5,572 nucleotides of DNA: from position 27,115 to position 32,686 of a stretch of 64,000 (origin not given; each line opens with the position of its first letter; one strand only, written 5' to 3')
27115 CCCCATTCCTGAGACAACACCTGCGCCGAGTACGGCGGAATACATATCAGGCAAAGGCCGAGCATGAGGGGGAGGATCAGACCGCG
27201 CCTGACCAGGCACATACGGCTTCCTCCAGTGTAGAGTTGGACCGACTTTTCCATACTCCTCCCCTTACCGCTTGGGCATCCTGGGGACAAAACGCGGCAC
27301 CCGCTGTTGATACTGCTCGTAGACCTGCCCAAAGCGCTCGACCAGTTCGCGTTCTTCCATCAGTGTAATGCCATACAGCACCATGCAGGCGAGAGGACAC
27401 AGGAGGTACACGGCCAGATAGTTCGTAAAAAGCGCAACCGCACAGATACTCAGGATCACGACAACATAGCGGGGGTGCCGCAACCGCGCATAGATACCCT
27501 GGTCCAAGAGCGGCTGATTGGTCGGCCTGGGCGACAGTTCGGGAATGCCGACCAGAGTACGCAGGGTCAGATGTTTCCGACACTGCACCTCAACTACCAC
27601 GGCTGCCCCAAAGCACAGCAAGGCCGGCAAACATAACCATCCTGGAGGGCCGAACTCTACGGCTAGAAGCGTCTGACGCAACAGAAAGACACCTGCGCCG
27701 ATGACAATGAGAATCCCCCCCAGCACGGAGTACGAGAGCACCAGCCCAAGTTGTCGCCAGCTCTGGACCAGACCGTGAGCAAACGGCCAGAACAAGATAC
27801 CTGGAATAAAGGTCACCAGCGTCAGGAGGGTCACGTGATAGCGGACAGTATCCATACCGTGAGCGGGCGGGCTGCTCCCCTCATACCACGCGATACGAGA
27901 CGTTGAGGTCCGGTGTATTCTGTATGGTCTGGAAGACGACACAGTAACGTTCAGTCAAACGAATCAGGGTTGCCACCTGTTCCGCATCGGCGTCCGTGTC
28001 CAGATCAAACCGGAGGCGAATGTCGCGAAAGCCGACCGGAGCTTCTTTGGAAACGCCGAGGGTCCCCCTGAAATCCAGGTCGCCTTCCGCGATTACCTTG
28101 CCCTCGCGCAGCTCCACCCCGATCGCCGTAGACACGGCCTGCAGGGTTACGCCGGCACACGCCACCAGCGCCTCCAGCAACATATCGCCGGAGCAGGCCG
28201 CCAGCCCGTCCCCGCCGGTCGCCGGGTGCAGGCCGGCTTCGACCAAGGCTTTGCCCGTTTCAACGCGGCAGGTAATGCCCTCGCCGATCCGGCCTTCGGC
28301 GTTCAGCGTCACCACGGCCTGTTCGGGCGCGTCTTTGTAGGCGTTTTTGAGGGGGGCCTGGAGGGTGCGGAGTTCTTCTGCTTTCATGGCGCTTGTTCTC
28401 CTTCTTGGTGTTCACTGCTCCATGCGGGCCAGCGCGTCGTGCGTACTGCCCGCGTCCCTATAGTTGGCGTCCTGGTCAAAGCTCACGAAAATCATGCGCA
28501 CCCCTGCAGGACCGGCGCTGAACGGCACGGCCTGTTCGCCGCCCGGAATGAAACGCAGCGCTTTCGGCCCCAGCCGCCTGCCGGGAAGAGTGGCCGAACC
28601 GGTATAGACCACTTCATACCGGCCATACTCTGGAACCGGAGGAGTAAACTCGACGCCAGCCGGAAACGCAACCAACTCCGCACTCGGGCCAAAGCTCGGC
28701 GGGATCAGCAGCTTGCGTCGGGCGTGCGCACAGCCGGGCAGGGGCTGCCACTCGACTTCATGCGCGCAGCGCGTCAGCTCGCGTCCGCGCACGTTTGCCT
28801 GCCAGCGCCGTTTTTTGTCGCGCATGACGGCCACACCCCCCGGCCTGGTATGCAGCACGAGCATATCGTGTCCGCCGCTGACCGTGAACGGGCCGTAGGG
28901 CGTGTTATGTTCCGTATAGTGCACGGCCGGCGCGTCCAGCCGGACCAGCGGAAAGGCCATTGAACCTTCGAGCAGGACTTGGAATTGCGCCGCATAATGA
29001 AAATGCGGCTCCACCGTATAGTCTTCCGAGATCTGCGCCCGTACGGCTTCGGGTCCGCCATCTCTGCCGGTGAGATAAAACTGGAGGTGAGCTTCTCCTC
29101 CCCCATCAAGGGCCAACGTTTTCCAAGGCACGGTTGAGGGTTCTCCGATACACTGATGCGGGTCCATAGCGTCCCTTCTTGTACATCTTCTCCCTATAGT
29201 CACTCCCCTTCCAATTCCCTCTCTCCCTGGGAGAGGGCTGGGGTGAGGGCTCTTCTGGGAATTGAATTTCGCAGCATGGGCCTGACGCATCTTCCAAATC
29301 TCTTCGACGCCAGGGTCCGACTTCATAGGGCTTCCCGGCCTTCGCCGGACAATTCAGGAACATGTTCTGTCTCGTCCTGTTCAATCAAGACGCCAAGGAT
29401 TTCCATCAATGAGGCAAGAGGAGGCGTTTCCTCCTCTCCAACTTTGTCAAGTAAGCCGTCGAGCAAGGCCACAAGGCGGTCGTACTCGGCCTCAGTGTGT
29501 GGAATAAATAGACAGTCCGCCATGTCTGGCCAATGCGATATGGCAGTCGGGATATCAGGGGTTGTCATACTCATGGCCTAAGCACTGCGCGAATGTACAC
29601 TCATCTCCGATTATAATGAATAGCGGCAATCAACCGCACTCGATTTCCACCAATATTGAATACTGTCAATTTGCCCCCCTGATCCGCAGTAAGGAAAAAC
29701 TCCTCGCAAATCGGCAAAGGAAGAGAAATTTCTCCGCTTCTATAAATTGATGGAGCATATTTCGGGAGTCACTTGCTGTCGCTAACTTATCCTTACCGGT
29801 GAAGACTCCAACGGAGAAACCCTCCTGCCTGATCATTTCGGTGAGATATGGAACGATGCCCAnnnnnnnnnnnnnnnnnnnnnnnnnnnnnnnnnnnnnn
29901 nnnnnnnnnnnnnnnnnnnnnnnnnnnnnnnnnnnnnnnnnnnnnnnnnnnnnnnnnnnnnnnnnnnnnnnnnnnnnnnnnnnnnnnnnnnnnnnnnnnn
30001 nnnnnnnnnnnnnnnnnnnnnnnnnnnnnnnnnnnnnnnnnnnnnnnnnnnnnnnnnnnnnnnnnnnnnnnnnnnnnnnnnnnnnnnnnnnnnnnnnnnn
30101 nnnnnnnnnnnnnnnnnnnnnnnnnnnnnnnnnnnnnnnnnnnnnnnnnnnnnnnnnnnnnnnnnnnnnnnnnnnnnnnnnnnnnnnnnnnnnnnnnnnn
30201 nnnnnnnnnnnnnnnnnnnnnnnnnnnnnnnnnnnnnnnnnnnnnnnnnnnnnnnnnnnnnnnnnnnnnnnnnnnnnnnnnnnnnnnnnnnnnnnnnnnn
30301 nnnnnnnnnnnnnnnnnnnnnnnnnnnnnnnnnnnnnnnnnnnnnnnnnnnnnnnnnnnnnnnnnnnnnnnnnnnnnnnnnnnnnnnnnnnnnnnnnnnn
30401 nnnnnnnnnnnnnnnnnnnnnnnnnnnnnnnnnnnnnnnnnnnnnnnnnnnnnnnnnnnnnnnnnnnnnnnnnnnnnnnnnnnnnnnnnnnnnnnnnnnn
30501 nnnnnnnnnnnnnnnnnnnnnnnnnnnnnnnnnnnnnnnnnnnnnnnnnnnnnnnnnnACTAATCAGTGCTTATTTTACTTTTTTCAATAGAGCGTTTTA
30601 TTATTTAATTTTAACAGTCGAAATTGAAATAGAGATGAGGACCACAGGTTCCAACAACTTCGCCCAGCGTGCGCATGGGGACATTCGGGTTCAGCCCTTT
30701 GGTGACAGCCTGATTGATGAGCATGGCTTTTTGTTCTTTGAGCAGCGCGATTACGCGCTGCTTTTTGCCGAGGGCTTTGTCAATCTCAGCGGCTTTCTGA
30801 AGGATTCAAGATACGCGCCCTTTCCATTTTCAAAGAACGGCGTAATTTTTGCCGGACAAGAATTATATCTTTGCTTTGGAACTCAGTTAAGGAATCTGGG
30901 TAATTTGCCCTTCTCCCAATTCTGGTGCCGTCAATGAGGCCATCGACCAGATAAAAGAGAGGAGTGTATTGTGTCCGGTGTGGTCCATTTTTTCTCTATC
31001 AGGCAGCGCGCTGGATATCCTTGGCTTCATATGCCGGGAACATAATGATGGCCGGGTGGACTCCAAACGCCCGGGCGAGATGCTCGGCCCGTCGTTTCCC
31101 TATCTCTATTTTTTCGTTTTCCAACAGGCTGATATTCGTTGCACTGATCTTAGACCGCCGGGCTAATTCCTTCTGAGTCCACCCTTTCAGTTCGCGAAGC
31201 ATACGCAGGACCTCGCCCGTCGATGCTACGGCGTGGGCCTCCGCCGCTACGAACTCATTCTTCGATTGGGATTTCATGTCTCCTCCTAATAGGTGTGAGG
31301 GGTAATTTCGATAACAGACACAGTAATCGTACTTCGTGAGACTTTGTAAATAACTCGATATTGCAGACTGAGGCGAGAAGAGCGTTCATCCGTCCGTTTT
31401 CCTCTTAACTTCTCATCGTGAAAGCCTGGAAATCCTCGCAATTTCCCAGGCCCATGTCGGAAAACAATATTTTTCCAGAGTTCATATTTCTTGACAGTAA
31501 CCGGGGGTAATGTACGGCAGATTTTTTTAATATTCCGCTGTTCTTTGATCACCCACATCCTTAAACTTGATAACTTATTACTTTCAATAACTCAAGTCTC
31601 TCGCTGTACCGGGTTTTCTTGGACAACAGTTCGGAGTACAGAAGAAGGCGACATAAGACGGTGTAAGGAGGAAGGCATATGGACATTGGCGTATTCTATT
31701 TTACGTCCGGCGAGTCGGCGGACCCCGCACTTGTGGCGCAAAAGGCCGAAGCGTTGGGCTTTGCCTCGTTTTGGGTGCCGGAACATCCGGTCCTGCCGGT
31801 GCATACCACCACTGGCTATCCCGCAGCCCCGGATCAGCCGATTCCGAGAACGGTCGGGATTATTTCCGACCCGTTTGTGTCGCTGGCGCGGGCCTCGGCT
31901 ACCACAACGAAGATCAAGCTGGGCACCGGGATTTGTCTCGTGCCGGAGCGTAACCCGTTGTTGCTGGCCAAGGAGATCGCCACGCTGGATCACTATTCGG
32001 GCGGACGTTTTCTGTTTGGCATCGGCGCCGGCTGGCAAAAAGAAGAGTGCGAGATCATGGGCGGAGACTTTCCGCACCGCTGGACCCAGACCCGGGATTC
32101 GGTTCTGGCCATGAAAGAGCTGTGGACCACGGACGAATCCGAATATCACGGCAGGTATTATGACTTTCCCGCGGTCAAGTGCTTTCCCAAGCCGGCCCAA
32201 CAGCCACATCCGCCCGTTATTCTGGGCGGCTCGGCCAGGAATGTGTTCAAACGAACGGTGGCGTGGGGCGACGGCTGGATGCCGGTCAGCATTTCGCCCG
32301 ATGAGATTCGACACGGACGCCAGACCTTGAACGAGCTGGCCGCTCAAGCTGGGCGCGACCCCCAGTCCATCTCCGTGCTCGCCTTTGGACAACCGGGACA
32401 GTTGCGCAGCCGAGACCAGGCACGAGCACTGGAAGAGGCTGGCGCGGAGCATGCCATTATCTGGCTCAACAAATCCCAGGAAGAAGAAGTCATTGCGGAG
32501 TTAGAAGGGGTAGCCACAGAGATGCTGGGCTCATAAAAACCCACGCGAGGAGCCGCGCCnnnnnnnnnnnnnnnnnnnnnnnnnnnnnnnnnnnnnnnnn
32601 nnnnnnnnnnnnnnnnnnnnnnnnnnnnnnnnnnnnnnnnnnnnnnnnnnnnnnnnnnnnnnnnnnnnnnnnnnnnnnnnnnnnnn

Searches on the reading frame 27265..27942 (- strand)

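Call 26: search_protein_families(library=pfam, proteins=[window:27265-27942:-], max_evalue=0.001)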
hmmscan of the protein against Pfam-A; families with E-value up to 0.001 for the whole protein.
window:27265-27942:- (225 aa): 2 families
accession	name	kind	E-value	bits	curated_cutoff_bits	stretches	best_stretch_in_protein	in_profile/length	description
PF04191.18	PEMT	-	5.3e-08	33.7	25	1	142-206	39-104/105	Phospholipid methyltransferase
PF04140.19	ICMT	-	3.2e-07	31.1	24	1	142-200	32-93/95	Isoprenylcysteine carboxyl methyltransferase (ICMT) family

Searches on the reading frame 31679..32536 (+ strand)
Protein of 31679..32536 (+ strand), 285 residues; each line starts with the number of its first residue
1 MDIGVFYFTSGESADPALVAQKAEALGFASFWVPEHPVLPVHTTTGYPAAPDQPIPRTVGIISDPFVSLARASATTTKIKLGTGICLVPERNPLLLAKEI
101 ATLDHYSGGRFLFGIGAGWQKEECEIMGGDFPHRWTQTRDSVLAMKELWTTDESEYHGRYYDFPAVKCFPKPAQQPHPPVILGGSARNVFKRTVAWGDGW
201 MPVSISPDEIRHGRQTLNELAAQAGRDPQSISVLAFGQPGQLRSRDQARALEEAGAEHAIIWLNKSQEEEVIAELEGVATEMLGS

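Call 25: search_protein_families(library=pfam, proteins=[window:31679-32536:+], max_evalue=0.001)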
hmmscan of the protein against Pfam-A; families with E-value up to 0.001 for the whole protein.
window:31679-32536:+ (285 aa): 1 family
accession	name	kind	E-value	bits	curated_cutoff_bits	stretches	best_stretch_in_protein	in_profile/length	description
PF00296.26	Bac_luciferase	-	2.2e-54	185.4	27.9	1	19-271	28-256/314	Luciferase-like monooxygenase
